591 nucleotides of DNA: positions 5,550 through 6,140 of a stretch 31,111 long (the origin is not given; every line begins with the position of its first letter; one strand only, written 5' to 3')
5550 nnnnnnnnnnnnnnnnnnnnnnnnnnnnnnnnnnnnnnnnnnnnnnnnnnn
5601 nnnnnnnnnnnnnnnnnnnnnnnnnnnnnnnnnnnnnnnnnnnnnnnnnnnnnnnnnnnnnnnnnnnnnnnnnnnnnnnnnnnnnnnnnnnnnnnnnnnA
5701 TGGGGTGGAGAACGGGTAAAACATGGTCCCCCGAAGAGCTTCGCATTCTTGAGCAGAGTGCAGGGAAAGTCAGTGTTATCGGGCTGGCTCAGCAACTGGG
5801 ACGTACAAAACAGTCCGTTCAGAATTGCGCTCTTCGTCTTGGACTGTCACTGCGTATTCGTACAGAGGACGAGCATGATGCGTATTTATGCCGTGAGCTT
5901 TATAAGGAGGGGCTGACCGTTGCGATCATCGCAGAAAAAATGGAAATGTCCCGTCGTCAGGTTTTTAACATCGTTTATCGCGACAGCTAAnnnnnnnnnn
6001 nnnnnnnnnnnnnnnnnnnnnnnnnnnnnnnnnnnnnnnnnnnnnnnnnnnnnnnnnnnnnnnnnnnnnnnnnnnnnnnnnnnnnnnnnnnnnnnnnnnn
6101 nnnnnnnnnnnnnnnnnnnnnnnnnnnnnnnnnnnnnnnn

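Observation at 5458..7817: Early accessory block of five unassigned small ORFs flanking gam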

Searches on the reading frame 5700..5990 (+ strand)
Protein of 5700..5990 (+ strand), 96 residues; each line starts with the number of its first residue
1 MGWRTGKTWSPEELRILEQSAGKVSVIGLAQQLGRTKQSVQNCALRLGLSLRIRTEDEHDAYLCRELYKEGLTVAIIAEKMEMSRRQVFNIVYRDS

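Call 5: search_protein_families(library=pfam, proteins=[window:5700-5990:+], max_evalue=0.1)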
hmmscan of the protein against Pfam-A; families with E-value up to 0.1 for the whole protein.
window:5700-5990:+ (96 aa): 8 families
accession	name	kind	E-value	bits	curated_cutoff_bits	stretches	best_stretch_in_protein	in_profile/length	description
PF13384.12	HTH_23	-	9e-07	29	24.6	1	67-94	13-40/50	Homeodomain-like domain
PF13551.12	HTH_29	-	5.1e-06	26.9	28.1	1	67-92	7-33/64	Winged helix-turn helix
PF08279.18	HTH_11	-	0.0014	18.9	25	0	14-42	6-34/55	HTH domain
PF12802.13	MarR_2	-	0.0024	18.4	27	0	14-43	11-40/61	MarR family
PF06056.18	Terminase_5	-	0.0087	16.4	20.3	0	65-95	7-37/58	Putative ATPase subunit of terminase (gpP-like)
PF08281.18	Sigma70_r4_2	-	0.0092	16.1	25.7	0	70-94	25-49/54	Sigma-70, region 4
PF01527.26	HTH_Tnp_1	-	0.022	15.4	24.1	0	65-90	17-42/75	Transposase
PF04545.22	Sigma70_r4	-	0.097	12.6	24.1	0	68-88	17-37/50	Sigma-70, region 4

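Call 6: search_protein_families(library=phrogs, proteins=[window:5700-5990:+], max_evalue=0.01)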
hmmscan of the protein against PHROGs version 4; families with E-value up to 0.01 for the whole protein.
window:5700-5990:+ (96 aa): 7 families
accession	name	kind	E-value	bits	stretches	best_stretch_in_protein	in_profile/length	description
phrog_323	-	transcription regulation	3.1e-25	90.4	1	6-95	146-244/319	transcriptional regulator, D5-like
phrog_11492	-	unknown function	0.00017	23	0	7-53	4-50/154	-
phrog_36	-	transcription regulation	0.00027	21.6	1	53-91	137-175/220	transcriptional regulator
phrog_7067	-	head and packaging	0.0005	21.2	0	62-88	22-48/56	terminase small subunit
phrog_836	-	transcription regulation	0.0045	18.1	0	50-94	86-119/133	late transcriptional activator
phrog_769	-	transcription regulation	0.0063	17.5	0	54-94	7-47/89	transcriptional repressor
phrog_24298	-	unknown function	0.0076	17.2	0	9-54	8-53/55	-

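Call 12: search_protein_families(library=ncbifam, proteins=[window:5700-5990:+], max_evalue=0.1)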
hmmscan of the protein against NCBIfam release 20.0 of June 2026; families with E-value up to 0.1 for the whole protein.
window:5700-5990:+ (96 aa): 4 families
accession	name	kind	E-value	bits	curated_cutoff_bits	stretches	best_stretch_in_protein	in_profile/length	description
NF052366.1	photon_PedR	equivalog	0.0021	18.2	120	0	66-91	12-37/74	photosynthetic electron transport-dependent transcriptional regulator PedR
NF040595.1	HTH_Cbp1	equivalog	0.013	15.5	140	1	29-92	21-83/135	CRISPR DNA repeat-binding protein Cbp1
TIGR02989.1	Sig-70_gvs1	subfamily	0.059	13.3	124.55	0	58-93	113-148/158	RNA polymerase sigma-70 factor, Rhodopirellula/Verrucomicrobium family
TIGR01662.1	HAD-SF-IIIA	subfamily_domain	0.095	12.8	44.6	0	7-44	27-64/141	HAD-IIIA family hydrolase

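Call 13: search_protein_families(library=padloc, proteins=[window:5700-5990:+], max_evalue=0.1)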
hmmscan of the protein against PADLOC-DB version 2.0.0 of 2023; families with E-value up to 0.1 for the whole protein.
window:5700-5990:+ (96 aa): 0 families

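Call 92: search_solved_structures(query=window:5700-5990:+, max_evalue=10, show_alignments=2)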
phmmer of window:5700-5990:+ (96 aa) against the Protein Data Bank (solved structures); distinct sequences matched with E-value up to 10: 9.
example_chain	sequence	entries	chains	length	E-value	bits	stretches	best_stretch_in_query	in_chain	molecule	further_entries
2lvs_A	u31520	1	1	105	0.071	16.7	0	9-51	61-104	Putative uncharacterized protein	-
5ns3_A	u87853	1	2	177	0.13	15.9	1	10-59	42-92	50S ribosomal protein L5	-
5ns4_A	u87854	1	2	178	0.13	15.9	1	10-59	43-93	50S ribosomal protein L5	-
5ot7_j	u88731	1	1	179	0.13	15.9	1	10-59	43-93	50S ribosomal protein L5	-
4v7p_BF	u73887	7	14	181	0.13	15.8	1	10-59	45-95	50S ribosomal protein L5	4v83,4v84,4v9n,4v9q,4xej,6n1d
4v68_BG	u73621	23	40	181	0.13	15.8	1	10-59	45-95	50S ribosomal protein L5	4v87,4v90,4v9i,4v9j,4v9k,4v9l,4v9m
4v4i_E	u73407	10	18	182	0.13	15.8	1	10-59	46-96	50S ribosomal protein L5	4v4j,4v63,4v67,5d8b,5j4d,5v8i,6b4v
10px_1G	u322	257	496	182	0.13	15.8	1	10-59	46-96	50S ribosomal protein L5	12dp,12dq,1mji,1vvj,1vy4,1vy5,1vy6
8vd6_A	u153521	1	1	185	5.7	10.6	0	64-92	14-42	CAP REPEAT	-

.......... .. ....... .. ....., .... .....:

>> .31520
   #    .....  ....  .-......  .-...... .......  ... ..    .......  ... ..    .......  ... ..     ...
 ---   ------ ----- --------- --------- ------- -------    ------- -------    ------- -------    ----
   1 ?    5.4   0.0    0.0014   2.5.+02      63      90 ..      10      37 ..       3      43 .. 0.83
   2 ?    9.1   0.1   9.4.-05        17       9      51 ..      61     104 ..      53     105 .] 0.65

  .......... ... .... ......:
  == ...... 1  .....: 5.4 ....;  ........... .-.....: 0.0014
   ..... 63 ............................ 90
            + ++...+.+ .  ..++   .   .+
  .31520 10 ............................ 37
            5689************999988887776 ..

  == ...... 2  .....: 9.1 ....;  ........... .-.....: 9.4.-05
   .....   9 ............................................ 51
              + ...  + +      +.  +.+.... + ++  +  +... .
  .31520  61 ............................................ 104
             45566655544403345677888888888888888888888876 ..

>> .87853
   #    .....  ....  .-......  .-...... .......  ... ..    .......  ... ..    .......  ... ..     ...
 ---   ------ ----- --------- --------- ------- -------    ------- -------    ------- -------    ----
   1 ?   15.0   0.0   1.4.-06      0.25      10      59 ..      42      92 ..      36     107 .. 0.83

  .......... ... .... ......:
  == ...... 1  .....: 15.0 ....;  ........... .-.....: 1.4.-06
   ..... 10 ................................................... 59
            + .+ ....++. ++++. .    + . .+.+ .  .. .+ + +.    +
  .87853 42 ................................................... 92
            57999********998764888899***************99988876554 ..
